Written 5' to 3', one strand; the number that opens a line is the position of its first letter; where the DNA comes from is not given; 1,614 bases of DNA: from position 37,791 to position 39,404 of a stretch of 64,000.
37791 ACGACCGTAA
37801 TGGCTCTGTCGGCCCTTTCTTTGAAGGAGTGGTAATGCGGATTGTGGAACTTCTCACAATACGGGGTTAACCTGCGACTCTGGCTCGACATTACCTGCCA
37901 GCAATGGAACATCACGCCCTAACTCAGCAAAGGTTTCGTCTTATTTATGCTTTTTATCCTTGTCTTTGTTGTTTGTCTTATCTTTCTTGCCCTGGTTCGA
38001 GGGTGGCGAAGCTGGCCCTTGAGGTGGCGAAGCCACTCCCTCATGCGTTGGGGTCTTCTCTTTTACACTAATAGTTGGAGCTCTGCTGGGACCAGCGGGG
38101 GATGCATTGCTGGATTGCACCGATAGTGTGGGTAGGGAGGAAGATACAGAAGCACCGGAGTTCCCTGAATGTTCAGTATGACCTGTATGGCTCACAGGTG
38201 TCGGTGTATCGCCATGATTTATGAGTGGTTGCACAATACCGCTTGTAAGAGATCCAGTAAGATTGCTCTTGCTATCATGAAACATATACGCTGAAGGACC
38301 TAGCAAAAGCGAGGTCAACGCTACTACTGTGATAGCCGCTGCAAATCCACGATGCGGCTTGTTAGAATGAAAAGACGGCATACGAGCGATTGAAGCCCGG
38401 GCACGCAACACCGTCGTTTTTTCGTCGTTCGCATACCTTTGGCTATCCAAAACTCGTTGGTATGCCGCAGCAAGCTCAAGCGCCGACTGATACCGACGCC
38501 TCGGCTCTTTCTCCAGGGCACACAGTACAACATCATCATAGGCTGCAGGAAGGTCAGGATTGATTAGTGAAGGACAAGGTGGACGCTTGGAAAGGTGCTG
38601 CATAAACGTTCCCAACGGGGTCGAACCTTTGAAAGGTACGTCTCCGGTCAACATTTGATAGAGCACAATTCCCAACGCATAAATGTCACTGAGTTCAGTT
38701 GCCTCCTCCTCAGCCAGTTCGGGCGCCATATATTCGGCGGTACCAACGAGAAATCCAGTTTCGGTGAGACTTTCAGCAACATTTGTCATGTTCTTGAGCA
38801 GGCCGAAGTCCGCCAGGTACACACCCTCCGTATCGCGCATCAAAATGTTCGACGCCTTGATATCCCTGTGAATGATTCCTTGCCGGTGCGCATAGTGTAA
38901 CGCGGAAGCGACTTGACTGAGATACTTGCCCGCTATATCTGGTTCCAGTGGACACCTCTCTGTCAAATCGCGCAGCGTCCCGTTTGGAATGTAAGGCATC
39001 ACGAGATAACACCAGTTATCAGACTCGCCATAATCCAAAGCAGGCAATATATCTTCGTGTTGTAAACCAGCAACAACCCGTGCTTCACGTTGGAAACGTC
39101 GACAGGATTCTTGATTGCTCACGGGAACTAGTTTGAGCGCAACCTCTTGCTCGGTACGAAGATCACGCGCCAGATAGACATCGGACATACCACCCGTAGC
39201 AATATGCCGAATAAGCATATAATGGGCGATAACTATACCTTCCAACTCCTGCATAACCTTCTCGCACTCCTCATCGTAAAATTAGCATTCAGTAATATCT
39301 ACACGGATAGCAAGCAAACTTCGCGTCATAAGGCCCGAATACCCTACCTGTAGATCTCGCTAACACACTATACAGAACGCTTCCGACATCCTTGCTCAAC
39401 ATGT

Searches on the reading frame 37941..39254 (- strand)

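Call 9: search_protein_families(library=pfam, proteins=[window:37941-39254:-], max_evalue=0.001)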
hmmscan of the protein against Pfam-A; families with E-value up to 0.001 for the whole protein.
window:37941-39254:- (437 aa): 6 families
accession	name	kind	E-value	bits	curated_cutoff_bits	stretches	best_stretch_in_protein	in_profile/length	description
PF00069.31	Pkinase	-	5.6e-48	164.1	31.7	1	12-254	1-251/263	Protein kinase domain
PF07714.23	PK_Tyr_Ser-Thr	-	2.9e-32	112.4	23.1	1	15-254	4-248/258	Protein tyrosine and serine/threonine kinase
PF01636.29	APH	-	7.2e-08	32.9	23.2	0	21-119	7-104/239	Phosphotransferase enzyme family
PF14531.12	Kinase-like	-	1.8e-06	27.8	25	1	116-215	155-258/289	Kinase-like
PF17667.7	Pkinase_fungal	-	0.00013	21.2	24.1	1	124-183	305-367/387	Fungal protein kinase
PF03109.22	ABC1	-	0.00057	19.5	22.9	0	115-158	176-219/244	ABC1 atypical kinase-like domain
